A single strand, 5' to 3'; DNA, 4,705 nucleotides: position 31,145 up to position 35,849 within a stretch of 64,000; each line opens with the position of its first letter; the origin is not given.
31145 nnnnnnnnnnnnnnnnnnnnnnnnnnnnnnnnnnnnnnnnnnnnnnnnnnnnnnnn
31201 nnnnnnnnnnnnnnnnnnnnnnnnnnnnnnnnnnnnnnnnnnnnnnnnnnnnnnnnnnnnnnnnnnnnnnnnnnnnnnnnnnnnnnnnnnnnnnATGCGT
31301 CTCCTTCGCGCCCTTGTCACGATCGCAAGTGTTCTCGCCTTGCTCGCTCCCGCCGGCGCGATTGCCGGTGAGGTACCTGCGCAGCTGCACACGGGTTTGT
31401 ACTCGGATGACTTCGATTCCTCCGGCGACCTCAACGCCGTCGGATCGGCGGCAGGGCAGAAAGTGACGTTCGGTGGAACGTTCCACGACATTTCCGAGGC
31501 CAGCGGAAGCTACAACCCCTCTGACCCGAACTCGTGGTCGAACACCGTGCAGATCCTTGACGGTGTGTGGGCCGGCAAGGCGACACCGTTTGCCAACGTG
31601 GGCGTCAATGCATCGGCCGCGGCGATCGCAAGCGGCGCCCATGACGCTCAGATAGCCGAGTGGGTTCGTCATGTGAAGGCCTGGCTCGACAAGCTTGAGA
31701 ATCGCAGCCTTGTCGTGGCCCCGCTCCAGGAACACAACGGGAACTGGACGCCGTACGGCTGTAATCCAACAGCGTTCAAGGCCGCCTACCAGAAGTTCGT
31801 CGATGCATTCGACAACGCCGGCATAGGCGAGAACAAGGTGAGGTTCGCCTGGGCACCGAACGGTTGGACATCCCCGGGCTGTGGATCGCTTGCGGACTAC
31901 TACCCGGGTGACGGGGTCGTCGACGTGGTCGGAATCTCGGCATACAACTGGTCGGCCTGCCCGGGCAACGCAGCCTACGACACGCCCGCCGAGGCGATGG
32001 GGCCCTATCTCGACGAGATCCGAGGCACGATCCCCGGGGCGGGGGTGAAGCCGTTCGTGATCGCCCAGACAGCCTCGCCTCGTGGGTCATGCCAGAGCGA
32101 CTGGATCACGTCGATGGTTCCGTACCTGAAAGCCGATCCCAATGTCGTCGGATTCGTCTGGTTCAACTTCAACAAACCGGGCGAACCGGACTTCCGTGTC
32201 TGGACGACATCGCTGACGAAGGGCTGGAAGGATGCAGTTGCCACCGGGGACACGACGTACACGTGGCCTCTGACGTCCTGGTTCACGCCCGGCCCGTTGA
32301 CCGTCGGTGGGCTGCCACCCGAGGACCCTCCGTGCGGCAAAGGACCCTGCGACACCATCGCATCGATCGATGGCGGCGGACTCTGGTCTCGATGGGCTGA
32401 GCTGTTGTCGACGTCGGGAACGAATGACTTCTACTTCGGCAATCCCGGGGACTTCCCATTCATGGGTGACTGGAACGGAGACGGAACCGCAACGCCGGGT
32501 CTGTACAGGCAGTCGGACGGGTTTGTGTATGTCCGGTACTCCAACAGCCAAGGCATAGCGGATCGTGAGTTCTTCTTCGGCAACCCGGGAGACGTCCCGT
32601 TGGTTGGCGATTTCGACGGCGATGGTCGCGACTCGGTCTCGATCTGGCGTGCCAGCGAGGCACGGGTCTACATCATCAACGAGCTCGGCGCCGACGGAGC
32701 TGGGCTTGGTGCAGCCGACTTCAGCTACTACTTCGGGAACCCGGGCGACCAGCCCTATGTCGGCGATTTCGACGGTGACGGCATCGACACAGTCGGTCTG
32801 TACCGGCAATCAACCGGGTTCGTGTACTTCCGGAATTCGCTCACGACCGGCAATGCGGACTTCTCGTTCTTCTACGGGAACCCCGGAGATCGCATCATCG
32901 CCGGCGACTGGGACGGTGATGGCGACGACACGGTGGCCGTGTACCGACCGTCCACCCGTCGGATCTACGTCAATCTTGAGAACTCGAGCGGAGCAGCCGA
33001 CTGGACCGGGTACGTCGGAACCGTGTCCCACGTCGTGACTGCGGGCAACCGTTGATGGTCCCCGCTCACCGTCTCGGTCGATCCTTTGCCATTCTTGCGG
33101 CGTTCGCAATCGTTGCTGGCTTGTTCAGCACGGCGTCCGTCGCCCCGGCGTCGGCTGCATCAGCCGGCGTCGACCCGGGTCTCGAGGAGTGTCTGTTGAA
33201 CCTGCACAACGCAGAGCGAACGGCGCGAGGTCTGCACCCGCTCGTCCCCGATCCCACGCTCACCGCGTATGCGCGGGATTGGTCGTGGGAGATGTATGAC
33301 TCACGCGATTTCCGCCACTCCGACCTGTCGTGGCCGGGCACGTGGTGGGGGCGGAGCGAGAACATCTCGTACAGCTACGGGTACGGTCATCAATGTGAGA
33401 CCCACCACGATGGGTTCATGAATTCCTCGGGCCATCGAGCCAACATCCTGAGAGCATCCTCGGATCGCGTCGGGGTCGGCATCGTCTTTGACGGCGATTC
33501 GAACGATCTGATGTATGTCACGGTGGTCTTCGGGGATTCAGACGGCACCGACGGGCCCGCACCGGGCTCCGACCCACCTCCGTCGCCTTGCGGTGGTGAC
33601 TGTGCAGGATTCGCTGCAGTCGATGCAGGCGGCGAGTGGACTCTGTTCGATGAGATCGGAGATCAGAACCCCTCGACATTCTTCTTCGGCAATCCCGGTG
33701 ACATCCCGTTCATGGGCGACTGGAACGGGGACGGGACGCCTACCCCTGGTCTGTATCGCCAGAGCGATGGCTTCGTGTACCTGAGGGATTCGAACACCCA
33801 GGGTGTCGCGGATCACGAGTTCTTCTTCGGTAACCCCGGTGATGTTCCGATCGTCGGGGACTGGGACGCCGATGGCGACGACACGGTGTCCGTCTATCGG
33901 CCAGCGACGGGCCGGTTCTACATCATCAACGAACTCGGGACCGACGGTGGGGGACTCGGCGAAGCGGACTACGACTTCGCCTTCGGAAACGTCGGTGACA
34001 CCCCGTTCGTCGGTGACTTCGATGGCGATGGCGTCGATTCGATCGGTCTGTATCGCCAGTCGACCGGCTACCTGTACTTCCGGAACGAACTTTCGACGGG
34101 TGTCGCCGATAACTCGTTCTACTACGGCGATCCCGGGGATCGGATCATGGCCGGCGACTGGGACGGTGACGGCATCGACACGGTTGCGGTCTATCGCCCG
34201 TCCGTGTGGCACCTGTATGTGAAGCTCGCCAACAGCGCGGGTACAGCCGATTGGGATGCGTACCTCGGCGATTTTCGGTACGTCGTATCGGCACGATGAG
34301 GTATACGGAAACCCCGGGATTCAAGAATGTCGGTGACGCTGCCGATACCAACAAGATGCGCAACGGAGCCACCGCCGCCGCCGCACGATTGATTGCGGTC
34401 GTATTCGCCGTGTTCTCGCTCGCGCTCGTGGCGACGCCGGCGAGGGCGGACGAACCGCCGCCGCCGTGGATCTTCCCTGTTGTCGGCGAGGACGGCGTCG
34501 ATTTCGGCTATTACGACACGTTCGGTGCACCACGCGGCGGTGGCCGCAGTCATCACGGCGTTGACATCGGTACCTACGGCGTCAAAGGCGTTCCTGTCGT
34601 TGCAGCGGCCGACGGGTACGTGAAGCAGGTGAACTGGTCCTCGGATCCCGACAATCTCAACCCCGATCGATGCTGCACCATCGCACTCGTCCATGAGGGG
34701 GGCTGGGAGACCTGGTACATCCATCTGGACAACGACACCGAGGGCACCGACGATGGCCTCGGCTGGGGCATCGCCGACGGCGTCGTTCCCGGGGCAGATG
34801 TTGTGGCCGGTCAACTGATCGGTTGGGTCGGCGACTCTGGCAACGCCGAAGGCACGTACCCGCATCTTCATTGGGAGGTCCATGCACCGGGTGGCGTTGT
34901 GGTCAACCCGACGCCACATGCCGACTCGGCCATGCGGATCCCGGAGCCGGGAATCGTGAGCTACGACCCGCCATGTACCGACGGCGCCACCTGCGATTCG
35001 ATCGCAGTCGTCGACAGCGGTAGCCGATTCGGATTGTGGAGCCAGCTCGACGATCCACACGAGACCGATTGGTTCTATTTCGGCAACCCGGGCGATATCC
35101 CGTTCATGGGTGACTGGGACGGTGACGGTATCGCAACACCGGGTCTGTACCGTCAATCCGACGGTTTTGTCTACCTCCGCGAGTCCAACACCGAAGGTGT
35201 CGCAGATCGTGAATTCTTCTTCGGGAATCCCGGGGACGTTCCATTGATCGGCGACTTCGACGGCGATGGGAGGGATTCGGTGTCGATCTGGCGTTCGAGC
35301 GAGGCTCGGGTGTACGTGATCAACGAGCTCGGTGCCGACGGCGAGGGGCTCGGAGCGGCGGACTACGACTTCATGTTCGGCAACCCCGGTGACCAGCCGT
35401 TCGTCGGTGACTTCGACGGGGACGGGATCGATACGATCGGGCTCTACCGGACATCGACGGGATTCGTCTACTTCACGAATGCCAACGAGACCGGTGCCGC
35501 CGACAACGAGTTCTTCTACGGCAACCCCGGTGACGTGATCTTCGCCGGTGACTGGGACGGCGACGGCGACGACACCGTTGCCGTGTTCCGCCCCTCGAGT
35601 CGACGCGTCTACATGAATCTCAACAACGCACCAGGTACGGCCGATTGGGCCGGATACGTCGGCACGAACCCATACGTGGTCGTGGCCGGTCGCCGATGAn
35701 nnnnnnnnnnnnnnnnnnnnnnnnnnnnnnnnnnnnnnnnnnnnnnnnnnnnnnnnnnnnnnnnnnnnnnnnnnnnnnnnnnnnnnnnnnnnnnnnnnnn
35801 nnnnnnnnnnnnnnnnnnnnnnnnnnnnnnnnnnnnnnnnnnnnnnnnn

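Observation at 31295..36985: A conserved ~190-aa four-repeat FG-GAP-like module (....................) is shared by six different wall-active enzymes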

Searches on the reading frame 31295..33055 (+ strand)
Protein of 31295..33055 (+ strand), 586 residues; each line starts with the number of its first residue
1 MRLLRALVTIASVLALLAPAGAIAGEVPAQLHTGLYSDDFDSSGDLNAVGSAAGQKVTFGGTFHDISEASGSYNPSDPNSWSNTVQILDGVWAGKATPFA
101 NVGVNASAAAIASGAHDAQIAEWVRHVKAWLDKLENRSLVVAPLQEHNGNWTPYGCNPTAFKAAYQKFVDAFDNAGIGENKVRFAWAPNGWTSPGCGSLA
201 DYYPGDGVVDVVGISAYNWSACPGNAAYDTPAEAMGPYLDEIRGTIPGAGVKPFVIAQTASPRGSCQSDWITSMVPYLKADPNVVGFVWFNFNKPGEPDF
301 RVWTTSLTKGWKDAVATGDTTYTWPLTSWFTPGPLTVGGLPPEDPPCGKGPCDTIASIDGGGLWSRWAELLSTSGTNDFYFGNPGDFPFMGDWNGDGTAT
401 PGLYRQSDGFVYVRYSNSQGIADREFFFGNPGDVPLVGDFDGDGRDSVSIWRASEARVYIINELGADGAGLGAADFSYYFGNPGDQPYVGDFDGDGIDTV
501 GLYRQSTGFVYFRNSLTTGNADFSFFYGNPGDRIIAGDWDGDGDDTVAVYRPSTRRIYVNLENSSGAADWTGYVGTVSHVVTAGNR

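Call 3: search_protein_families(library=pfam, proteins=[window:31295-33055:+], max_evalue=0.01)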
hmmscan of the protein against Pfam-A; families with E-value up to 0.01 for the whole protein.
window:31295-33055:+ (586 aa): 2 families
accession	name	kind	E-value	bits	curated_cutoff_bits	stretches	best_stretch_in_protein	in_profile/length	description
PF02156.21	Glyco_hydro_26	-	3e-08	33.8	20.2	1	113-229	126-242/311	Glycosyl hydrolase family 26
PF13517.12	FG-GAP_3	-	0.008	17.2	26.9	1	439-497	1-56/61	FG-GAP-like repeat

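Call 4: search_protein_families(library=ncbifam, proteins=[window:31295-33055:+], max_evalue=0.01)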
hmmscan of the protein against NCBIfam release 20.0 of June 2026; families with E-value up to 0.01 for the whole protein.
window:31295-33055:+ (586 aa): 0 families

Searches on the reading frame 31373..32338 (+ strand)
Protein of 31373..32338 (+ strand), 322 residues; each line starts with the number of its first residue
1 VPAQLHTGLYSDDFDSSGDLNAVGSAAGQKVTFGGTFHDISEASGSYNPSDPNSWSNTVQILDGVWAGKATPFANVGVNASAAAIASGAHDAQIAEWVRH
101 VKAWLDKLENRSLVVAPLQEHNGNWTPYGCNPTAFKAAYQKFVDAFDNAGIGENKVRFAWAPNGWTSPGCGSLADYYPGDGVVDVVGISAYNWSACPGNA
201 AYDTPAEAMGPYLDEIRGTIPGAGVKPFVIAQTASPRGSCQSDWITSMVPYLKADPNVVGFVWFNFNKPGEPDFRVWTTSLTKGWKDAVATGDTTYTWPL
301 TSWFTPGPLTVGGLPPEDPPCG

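Call 63: find_homologous_proteins(query=window:31373-32338:+, max_evalue=1e-8)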
Query window:31373-32338:+ (322 aa): 360 proteins with E <= 1e-8 among 2134 candidates; the best 120 are listed.
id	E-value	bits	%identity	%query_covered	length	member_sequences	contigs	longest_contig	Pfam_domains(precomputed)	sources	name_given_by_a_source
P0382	1.9e-158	545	72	98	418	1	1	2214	-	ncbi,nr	ncbi:MAG: hypothetical protein KDB69_09820, partial [Acidimicrobiia bacterium]|nr:hypothetical prote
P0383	1.5e-123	431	61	100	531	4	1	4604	PF02156.22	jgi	-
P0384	5.2e-105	370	56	96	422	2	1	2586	PF04122.18,PF02156.22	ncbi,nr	ncbi:MAG: hypothetical protein GWP18_07150, partial [Proteobacteria bacterium]|nr:hypothetical prote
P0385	2.2e-103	364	65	81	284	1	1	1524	PF02156.22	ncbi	-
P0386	3.5e-95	337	53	97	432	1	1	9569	PF02156.22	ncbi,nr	ncbi:MAG TPA: hypothetical protein ENK55_12470, partial [Actinobacteria bacterium]|nr:hypothetical p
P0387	2.9e-94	334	50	97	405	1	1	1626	PF02156.22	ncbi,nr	ncbi:MAG: hypothetical protein M3094_04925, partial [Actinomycetia bacterium]|nr:hypothetical protei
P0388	3.4e-89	318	64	70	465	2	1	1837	PF02156.22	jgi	jgi:hypothetical protein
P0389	4.3e-88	314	48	99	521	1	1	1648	PF02156.22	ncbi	ncbi:MAG: glycoside hydrolase family 26 protein, partial [Acidimicrobiia bacterium]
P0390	6.6e-84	300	56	77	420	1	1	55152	PF04122.18,PF02156.22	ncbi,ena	-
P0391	8.2e-84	300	51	96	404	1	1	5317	PF02156.22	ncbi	ncbi:MAG: glycosyl hydrolase, partial [Acidimicrobiia bacterium]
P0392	3.8e-83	298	48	95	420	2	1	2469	PF02156.22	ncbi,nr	ncbi:MAG TPA: glycosyl hydrolase, partial [Acidimicrobiia bacterium]|nr:glycosyl hydrolase [Acidimic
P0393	6.3e-83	297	47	95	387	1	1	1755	PF02156.22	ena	-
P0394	1.9e-82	296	47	98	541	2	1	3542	PF02156.22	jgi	jgi:hypothetical protein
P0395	2.3e-81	292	47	95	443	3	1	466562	PF02156.22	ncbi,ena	-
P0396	3.0e-81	292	48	96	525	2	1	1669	PF02156.22,PF00395.26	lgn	-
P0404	3.6e-76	275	45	98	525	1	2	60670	PF02156.22,PF00395.26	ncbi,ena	-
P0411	2.3e-74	269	47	93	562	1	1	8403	PF02156.22,PF00353.26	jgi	jgi:Ca2+-binding RTX toxin-like protein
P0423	1.7e-70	256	45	95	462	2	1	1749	PF04122.18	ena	-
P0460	1.0e-64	237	40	95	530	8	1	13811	PF02156.22,PF00395.26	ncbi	ncbi:MAG: S-layer homology domain-containing protein [Acidimicrobiia bacterium]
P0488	2.7e-60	223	41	94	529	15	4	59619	PF02156.22,PF00395.26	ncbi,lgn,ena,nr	ncbi:MAG: S-layer homology domain-containing protein [Acidimicrobiia bacterium]|nr:S-layer homology 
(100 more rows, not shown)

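Call 64: search_protein_families(library=pfam, proteins=[P0404, P0460, P0488, P0384, P0390, P0423, P0411, P0383], max_evalue=0.001)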
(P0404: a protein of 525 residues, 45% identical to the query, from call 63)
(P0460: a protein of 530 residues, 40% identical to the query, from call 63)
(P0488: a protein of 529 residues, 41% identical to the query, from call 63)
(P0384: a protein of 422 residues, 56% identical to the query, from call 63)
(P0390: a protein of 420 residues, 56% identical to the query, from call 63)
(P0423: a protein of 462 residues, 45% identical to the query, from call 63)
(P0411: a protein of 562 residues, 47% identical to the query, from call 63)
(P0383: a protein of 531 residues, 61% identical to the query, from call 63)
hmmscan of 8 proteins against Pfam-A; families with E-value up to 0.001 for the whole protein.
P0404 (525 aa): 2 families
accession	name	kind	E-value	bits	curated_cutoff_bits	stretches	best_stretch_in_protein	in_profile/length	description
PF00395.25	SLH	-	6.5e-37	125.7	20.8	3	476-516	2-43/44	S-layer homology domain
PF02156.21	Glyco_hydro_26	-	1.6e-06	28.2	20.2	1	116-216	134-232/311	Glycosyl hydrolase family 26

P0460 (530 aa): 2 families
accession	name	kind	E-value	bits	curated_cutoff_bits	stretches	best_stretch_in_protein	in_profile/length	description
PF00395.25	SLH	-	1.4e-08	35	20.8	0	357-388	13-44/44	S-layer homology domain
PF02156.21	Glyco_hydro_26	-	2.2e-05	24.4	20.2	1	148-226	153-231/311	Glycosyl hydrolase family 26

P0488 (529 aa): 2 families
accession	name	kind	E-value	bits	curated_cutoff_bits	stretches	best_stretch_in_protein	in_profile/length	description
PF00395.25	SLH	-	8.9e-13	48.4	20.8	0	357-387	14-44/44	S-layer homology domain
PF02156.21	Glyco_hydro_26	-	1e-05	25.5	20.2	1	146-225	152-231/311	Glycosyl hydrolase family 26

P0384 (422 aa): 2 families
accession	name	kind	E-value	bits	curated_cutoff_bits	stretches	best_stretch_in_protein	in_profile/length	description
PF02156.21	Glyco_hydro_26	-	2.8e-10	40.5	20.2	1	131-261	123-247/311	Glycosyl hydrolase family 26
PF04122.17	CW_binding_2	-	4.3e-06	27.6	24.9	0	402-418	1-17/73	Cell wall binding domain 2 (CWB2)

P0390 (420 aa): 2 families
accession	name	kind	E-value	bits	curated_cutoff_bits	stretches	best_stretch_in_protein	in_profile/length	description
PF04122.17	CW_binding_2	-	4.2e-08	34.1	24.9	1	284-325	1-32/73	Cell wall binding domain 2 (CWB2)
PF02156.21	Glyco_hydro_26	-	6.4e-07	29.5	20.2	1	29-128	138-231/311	Glycosyl hydrolase family 26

P0423 (462 aa): 1 family
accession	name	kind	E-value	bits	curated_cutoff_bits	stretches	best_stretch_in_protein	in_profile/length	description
PF04122.17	CW_binding_2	-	1.2e-21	77.5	24.9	1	343-430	1-72/73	Cell wall binding domain 2 (CWB2)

P0411 (562 aa): 2 families
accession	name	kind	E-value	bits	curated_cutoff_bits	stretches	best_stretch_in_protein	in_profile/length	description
PF00353.25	HemolysinCabind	-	3e-44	148.9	23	5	425-459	1-35/36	RTX calcium-binding nonapeptide repeat (4 copies)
PF02156.21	Glyco_hydro_26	-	1.5e-08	34.8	20.2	1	133-225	137-231/311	Glycosyl hydrolase family 26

P0383 (531 aa): 1 family
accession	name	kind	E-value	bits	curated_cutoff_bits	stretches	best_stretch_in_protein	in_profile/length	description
PF02156.21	Glyco_hydro_26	-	1.6e-05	24.8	20.2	1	102-199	134-232/311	Glycosyl hydrolase family 26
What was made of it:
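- Closest known: CWB2. Same: CWB2 replaces the module on GH26-domain homologues (call 64).
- One GH26-domain homologue has RTX repeats in the same slot (P0411, call 64). An RTX calcium-binding block occupies the same slot in one GH26-domain homologue (call 64).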

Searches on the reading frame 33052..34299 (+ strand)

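Call 3: search_protein_families(library=pfam, proteins=[window:33052-34299:+], max_evalue=0.01)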
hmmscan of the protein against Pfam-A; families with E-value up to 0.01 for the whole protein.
window:33052-34299:+ (415 aa): 1 family
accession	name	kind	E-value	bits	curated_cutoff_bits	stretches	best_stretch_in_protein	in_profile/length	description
PF00188.32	CAP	-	3.8e-16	60.4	21.1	1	49-159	1-116/117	Cysteine-rich secretory protein family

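Call 4: search_protein_families(library=ncbifam, proteins=[window:33052-34299:+], max_evalue=0.01)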
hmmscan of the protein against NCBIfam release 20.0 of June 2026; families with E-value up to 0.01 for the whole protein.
window:33052-34299:+ (415 aa): 1 family
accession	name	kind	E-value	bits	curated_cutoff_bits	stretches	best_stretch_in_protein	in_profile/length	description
TIGR02909.1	spore_YkwD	subfamily_domain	1.2e-13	51.1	171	1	45-155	5-121/127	uncharacterized protein, YkwD family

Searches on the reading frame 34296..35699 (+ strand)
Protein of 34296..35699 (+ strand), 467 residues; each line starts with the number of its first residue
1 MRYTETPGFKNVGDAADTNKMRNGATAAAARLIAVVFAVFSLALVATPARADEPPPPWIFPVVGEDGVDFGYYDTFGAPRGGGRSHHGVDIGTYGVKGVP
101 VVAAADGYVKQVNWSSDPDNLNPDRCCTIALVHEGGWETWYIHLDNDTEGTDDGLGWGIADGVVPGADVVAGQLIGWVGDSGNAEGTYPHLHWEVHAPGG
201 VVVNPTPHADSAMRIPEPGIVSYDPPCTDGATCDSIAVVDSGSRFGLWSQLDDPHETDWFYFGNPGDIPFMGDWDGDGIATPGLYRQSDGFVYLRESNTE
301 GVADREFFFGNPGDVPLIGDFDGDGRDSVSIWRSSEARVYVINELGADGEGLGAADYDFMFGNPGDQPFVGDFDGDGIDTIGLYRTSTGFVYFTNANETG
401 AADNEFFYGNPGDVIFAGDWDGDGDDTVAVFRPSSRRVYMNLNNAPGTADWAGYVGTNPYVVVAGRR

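Call 3: search_protein_families(library=pfam, proteins=[window:34296-35699:+], max_evalue=0.01)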
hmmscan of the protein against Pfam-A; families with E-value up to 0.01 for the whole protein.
window:34296-35699:+ (467 aa): 2 families
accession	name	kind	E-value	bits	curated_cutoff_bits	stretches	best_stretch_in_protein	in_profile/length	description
PF01551.29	Peptidase_M23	-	2.4e-13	50.5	28.7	1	85-205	2-96/96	Peptidase family M23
PF13517.12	FG-GAP_3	-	0.00028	21.8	26.9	0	320-378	1-56/61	FG-GAP-like repeat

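Call 4: search_protein_families(library=ncbifam, proteins=[window:34296-35699:+], max_evalue=0.01)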
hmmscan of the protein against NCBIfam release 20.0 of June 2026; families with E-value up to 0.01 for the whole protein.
window:34296-35699:+ (467 aa): 0 families
